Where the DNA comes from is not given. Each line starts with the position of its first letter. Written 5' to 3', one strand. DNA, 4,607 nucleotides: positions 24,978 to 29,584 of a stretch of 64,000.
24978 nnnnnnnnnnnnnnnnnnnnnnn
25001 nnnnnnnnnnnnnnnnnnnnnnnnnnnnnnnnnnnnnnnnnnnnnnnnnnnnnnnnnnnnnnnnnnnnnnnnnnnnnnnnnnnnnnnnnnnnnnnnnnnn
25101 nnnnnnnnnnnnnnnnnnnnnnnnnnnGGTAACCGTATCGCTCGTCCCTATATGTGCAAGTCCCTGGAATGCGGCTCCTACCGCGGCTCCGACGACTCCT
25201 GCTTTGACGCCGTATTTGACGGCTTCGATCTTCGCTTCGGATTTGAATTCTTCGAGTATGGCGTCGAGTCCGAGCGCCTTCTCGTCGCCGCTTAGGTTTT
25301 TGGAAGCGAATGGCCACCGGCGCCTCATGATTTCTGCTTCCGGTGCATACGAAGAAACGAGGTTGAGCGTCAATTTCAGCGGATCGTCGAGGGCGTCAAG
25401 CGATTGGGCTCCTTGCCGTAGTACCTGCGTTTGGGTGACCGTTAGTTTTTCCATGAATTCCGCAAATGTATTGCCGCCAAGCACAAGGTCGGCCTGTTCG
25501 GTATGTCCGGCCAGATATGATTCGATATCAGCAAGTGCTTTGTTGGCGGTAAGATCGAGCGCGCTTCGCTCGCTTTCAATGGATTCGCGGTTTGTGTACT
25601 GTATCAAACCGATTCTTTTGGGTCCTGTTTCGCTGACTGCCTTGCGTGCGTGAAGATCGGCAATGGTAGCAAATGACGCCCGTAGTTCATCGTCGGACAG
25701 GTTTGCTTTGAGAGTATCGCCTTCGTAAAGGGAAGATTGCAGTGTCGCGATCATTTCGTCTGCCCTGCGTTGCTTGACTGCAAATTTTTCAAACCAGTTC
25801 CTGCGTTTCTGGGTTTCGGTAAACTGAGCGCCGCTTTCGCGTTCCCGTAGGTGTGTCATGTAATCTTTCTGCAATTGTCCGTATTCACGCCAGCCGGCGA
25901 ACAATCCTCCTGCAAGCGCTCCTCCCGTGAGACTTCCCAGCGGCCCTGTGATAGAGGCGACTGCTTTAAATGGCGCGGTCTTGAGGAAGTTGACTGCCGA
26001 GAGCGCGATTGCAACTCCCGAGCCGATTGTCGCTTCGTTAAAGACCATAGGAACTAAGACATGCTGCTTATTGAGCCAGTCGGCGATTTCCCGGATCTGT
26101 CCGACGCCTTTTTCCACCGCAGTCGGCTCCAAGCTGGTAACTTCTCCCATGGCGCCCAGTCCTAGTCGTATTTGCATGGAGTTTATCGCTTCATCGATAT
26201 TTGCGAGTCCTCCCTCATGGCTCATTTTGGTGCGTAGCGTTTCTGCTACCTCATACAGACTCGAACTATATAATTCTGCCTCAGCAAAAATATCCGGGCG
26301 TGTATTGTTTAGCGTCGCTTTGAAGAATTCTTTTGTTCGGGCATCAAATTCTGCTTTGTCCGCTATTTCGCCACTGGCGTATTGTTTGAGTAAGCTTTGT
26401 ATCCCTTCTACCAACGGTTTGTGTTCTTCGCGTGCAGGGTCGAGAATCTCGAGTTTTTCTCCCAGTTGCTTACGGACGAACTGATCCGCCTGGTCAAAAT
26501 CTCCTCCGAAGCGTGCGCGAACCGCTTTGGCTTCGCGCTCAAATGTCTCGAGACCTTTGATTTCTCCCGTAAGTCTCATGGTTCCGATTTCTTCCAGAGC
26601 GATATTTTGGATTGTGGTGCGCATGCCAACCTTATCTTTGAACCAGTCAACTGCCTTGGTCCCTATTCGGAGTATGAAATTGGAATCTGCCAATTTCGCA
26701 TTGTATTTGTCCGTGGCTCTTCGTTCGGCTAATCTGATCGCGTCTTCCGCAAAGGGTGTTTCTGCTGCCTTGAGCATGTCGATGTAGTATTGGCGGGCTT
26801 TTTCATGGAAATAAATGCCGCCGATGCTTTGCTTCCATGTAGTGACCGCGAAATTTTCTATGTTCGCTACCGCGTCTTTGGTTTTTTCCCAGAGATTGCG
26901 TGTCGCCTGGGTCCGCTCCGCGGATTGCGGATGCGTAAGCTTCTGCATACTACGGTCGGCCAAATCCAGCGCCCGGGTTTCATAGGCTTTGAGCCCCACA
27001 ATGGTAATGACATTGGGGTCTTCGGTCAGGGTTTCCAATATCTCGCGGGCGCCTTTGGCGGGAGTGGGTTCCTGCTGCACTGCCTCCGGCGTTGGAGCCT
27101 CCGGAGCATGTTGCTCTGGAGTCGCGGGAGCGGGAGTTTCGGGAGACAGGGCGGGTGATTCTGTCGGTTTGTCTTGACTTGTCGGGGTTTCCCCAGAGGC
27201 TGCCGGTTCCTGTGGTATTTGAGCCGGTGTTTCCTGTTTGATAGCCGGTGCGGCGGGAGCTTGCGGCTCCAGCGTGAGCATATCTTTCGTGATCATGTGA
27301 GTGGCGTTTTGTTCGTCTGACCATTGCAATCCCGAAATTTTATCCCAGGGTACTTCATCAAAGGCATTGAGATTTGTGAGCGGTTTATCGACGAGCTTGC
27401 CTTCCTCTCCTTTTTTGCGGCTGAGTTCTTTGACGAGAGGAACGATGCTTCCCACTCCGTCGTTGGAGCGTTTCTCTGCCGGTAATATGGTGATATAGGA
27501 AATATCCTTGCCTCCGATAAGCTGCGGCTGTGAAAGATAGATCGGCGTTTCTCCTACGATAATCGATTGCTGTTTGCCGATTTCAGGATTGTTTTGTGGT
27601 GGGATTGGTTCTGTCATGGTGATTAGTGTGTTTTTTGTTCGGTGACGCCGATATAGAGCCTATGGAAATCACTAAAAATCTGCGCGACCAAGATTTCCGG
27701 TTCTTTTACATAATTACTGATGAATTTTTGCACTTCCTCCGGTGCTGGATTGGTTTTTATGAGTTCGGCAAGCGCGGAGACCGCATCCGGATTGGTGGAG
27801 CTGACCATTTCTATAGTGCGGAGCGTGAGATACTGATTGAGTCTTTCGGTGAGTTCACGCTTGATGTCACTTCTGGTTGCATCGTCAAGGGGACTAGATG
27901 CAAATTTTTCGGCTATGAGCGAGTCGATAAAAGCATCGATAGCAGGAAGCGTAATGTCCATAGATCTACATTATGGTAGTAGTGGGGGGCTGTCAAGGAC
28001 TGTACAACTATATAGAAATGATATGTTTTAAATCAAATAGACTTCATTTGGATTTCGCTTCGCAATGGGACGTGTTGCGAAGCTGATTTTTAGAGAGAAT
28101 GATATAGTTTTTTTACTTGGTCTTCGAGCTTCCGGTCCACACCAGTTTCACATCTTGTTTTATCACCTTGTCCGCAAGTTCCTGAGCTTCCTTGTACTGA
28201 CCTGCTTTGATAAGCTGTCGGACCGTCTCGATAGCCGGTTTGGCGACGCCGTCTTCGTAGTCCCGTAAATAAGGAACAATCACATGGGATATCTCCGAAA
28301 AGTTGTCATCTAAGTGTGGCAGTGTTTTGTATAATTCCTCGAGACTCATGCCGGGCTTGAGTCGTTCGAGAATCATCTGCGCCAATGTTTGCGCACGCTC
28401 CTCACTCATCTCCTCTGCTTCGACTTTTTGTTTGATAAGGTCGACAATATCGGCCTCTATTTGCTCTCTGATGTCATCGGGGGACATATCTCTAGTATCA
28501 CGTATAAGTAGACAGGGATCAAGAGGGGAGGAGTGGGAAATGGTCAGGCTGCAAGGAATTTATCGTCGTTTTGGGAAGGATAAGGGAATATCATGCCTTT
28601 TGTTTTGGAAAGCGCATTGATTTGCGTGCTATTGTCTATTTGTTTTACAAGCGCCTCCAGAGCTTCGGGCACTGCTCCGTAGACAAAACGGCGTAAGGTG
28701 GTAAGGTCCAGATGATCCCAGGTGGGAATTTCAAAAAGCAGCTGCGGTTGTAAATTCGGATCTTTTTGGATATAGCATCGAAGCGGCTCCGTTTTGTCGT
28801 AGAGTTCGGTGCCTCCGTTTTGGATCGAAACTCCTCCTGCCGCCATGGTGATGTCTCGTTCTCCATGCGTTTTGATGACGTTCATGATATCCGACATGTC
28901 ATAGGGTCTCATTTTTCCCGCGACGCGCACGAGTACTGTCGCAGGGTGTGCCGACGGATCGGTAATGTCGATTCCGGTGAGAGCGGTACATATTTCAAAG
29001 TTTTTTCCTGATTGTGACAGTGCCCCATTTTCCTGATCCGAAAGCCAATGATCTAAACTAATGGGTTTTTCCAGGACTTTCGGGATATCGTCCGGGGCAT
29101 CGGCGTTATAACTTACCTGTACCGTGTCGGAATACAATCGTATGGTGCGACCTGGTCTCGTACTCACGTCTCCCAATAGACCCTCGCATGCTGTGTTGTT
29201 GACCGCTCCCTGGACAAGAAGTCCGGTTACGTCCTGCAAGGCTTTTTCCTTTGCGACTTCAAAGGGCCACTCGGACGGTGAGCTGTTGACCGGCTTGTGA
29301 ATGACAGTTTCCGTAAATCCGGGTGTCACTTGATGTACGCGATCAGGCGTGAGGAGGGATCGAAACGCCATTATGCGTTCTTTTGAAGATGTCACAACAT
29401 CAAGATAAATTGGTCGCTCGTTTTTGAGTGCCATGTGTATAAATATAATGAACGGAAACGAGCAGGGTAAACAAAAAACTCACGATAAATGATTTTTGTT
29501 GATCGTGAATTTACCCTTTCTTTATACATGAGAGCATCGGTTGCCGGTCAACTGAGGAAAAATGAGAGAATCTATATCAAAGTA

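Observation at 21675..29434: Four-gene minus-strand operon ending in a 1980 aa giant protein with internal glycine-zipper helices, preceded by two small acidic helical proteins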

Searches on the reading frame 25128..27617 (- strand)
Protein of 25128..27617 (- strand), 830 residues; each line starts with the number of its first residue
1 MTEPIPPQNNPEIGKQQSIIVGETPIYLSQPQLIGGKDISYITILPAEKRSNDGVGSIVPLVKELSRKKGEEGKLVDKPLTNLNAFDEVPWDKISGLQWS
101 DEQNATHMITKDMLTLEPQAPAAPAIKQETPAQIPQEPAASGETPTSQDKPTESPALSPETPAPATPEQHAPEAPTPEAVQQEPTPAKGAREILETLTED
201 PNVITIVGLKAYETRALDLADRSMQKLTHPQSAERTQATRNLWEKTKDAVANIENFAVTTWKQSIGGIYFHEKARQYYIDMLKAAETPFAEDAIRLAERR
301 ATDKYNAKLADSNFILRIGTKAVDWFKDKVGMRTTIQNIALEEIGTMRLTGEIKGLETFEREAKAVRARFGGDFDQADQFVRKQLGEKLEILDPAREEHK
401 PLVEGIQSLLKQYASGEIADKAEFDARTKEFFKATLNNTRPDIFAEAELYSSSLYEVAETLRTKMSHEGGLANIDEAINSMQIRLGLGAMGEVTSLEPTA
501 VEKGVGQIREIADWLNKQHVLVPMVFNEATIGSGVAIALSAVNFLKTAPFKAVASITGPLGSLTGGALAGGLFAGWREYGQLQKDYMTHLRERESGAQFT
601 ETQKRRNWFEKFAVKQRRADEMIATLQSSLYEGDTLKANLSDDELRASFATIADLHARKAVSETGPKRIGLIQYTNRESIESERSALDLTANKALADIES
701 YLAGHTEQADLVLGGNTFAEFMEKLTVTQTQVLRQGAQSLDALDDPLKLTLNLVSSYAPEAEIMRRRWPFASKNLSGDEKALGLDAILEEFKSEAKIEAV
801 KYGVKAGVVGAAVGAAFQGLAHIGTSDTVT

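Call 32: predict_structure(alignment_id=A2)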
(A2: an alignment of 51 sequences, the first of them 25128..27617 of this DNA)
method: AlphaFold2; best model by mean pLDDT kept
length: 830 residues; sequences in the alignment: 51
mean_pLDDT: 67.1   pTM: 0.58
mean pLDDT of the five models: 67.1, 64.8, 61.5, 60.6, 59.7
residues with pLDDT >= 90: 44; 70-90: 419; 50-70: 134; < 50: 233
segments of 3 or more residues with pLDDT < 50: 1-14, 122-185, 227-232, 238-240, 242-258, 313-327, 378-381, 493-506, 519-555, 557-561, 750-780, 818-830
pLDDT, mean of each block of 10 residues (from residue 1): 38 65 89 81 90 88 82 81 89 91 86 82 37 34 32 36 34 34 51 71 79 82 60 49 44 45 57 85 87 88 80 47 48 77 88 82 81 58 60 78 86 84 84 77 70 78 72 77 78 47 48 54 39 35 39 45 53 70 79 74 70 79 89 86 87 86 66 84 86 90 88 84 84 70 54 39 36 42 71 75 63 50 39
secondary structure, 60 per line:
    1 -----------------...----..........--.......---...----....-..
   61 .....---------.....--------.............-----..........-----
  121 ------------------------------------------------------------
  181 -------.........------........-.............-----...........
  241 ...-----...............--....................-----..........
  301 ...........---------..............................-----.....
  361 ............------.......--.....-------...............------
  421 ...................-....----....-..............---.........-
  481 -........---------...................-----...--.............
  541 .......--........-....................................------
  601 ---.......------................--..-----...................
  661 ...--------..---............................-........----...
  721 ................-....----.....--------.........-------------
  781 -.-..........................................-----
elements in order (helices of 4 or more, strands of 3 or more residues): E18-20 E25-34 E37-43 H54-57 E59-65 E75-79 E88-90 E94-100 E106-110 H188-196 E203-210 H212-224 H230-243 H249-263 H266-285 H291-311 H321-350 H356-372 H379-385 E388-392 H400-414 H421-439 H441-444 E449-452 H454-467 H471-479 E482-489 H499-517 H528-547 H550-557 H559-594 H604-610 H619-630 H642-663 H677-704 H706-713 H718-735 H738-741 H746-750 H759-767 H784-825

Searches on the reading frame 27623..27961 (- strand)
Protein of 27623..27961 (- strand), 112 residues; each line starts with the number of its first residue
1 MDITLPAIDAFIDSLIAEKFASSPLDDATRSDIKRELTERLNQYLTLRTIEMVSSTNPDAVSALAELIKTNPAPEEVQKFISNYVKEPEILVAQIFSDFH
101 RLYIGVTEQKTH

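Call 3: search_protein_families(library=pfam, proteins=[window:27623-27961:-], max_evalue=0.1)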
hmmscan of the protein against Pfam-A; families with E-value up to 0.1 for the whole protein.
window:27623-27961:- (112 aa): 2 families
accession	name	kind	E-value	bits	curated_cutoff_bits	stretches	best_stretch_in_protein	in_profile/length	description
PF12091.13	DUF3567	-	0.035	14.8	25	0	64-85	58-79/89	Protein of unknown function (DUF3567)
PF08766.16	DEK_C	-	0.066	13.6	24.8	0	16-46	10-40/54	DEK C terminal domain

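Call 5: search_protein_families(library=ncbifam, proteins=[window:27623-27961:-], max_evalue=0.1)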
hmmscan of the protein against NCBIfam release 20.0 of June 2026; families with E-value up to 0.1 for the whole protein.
window:27623-27961:- (112 aa): 1 family
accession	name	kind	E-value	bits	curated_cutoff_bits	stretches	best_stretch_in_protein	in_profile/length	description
NF050004.1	BTH_I0359_fam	equivalog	0.017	15.3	70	0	64-85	54-75/85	BTH_I0359 family protein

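Call 7: search_protein_families(library=phrogs, proteins=[window:27623-27961:-], max_evalue=0.1)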
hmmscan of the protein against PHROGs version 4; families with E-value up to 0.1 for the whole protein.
window:27623-27961:- (112 aa): 1 family
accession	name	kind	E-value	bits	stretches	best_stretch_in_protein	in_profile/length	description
phrog_17883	-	unknown function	0.026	15.8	1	29-103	68-140/145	-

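Call 23: find_homologous_proteins(query=window:27623-27961:-, max_evalue=0.001)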
Query window:27623-27961:- (112 aa): 86 proteins with E <= 0.001 among 91 candidates.
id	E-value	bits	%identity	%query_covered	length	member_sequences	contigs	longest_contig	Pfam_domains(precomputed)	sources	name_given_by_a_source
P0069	2.0e-60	219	94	100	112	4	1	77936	-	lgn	-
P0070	1.4e-54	200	85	100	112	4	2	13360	-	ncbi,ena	-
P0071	1.1e-53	197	84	100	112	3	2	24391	-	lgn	-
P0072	4.4e-53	195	83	100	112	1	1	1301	-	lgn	-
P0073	7.2e-53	195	83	100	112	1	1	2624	-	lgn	-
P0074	1.5e-52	194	82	100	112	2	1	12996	-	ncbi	-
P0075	8.0e-52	191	80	100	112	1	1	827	-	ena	-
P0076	9.1e-52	191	79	100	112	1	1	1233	-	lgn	-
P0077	1.4e-50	187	77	100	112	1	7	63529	-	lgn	-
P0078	3.0e-50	186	80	100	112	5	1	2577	-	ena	-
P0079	1.4e-49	184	79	100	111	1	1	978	-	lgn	-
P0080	2.4e-49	183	74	100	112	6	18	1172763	-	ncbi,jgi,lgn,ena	jgi:hypothetical protein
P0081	8.3e-49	182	79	100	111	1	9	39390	-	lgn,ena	-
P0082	8.9e-49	182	79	100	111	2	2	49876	-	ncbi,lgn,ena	-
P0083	1.3e-48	181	77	100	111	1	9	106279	-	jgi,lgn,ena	jgi:predicted solute-binding protein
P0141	2.2e-32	129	54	100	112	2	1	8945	-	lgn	-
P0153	4.1e-26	109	51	100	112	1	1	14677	-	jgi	jgi:hypothetical protein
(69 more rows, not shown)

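Call 69: search_protein_families(library=pfam, proteins=[P0153, P0141], max_evalue=1)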
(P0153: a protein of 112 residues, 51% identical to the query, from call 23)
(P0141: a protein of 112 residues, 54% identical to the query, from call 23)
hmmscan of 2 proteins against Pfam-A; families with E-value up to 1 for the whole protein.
P0153 (112 aa): 1 family
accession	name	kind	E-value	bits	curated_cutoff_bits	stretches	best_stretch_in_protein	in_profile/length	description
PF22147.1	AcrIC5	-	0.056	14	27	1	51-84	12-45/53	Anti-CRISPR protein AcrIC5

P0141 (112 aa): 0 families

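Call 83: search_protein_families(library=padloc, proteins=[window:27623-27961:-], max_evalue=0.01)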
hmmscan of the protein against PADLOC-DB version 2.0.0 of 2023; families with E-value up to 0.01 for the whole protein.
window:27623-27961:- (112 aa): 0 families

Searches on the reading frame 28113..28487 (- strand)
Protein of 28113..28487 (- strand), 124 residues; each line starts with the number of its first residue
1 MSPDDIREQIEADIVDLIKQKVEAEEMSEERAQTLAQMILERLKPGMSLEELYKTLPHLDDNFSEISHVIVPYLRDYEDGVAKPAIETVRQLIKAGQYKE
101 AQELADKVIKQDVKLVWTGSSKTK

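Call 3: search_protein_families(library=pfam, proteins=[window:28113-28487:-], max_evalue=0.1)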
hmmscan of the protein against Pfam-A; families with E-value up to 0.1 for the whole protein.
window:28113-28487:- (124 aa): 2 families
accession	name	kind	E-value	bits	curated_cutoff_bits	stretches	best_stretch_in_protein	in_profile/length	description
PF04255.20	DUF433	-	0.0072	16.6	23.6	1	37-60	22-45/56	Protein of unknown function (DUF433)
PF01381.28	HTH_3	-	0.065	13.7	23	0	71-96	23-48/55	Helix-turn-helix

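Call 5: search_protein_families(library=ncbifam, proteins=[window:28113-28487:-], max_evalue=0.1)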
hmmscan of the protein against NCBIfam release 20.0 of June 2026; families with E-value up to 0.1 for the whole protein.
window:28113-28487:- (124 aa): 4 families
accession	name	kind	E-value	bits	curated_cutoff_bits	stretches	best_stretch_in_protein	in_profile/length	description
NF047388.1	SA1320_fam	subfamily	0.015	13.8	230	1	18-106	235-327/644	SA1320 family protein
NF042912.1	Amuc_1098_fam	equivalog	0.015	13.4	750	1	76-114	83-121/805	Amuc_1098 family type IV pilus outer membrane protein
TIGR02606.1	antidote_CC2985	hypoth_equivalog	0.055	13.5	46.2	0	66-102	26-61/70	type II toxin-antitoxin system ParD family antitoxin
NF040586.1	FxSxx_TPR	equivalog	0.082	11.3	300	1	25-110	329-413/830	FxSxx-COOH system tetratricopeptide repeat protein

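Call 7: search_protein_families(library=phrogs, proteins=[window:28113-28487:-], max_evalue=0.1)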
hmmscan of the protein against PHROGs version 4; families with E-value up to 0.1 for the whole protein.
window:28113-28487:- (124 aa): 2 families
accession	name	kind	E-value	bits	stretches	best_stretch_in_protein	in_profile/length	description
phrog_36925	-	unknown function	0.026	15.7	1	14-95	13-91/91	-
phrog_11928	-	unknown function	0.03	15.2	1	36-60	27-53/74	-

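Call 64: find_homologous_proteins(query=window:28113-28487:-, max_evalue=0.001)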
Query window:28113-28487:- (124 aa): 106 proteins with E <= 0.001 among 126 candidates.
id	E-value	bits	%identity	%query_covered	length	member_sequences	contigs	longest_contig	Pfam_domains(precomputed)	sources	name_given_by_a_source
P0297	1.1e-71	256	100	100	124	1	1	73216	-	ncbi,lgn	-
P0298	4.7e-71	254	99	100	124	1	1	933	-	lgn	-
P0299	5.9e-71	254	99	100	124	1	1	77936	-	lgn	-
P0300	2.5e-68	245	95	100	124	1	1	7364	-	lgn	-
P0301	2.3e-67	242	94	100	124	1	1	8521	-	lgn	-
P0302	3.3e-67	242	94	98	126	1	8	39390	-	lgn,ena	-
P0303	8.2e-67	241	93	98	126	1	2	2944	-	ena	-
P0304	1.6e-66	240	92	99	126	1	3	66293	-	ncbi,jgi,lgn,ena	jgi:hypothetical protein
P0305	1.9e-66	239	93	100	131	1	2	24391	-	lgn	-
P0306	3.5e-66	238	93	100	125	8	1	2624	-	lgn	-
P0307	6.4e-66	238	92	99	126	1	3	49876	-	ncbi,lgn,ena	-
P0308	3.1e-61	223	84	98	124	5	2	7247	-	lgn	-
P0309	3.9e-61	222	85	100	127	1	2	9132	-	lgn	-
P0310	4.3e-61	222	87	98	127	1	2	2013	-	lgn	-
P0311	1.9e-60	220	83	99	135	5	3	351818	-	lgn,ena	-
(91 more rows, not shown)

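Call 83: search_protein_families(library=padloc, proteins=[window:28113-28487:-], max_evalue=0.01)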
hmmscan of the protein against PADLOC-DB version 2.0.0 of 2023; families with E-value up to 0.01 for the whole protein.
window:28113-28487:- (124 aa): 0 families

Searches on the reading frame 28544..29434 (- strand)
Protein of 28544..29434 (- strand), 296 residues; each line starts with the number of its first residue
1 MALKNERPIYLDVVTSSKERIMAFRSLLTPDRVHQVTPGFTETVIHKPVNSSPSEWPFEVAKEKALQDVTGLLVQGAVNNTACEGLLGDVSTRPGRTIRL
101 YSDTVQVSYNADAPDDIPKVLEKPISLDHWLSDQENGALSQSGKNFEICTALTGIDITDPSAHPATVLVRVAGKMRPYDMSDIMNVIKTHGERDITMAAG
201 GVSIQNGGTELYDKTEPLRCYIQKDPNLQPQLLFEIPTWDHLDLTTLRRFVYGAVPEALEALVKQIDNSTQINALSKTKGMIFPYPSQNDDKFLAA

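Call 3: search_protein_families(library=pfam, proteins=[window:28544-29434:-], max_evalue=0.1)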
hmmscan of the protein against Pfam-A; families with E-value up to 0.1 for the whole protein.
window:28544-29434:- (296 aa): 0 families

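Call 5: search_protein_families(library=ncbifam, proteins=[window:28544-29434:-], max_evalue=0.1)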
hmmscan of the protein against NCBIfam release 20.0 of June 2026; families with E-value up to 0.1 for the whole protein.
window:28544-29434:- (296 aa): 0 families

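Call 7: search_protein_families(library=phrogs, proteins=[window:28544-29434:-], max_evalue=0.1)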
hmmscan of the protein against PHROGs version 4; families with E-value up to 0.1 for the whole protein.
window:28544-29434:- (296 aa): 0 families

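Call 83: search_protein_families(library=padloc, proteins=[window:28544-29434:-], max_evalue=0.01)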
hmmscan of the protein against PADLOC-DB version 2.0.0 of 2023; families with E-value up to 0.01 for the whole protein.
window:28544-29434:- (296 aa): 0 families
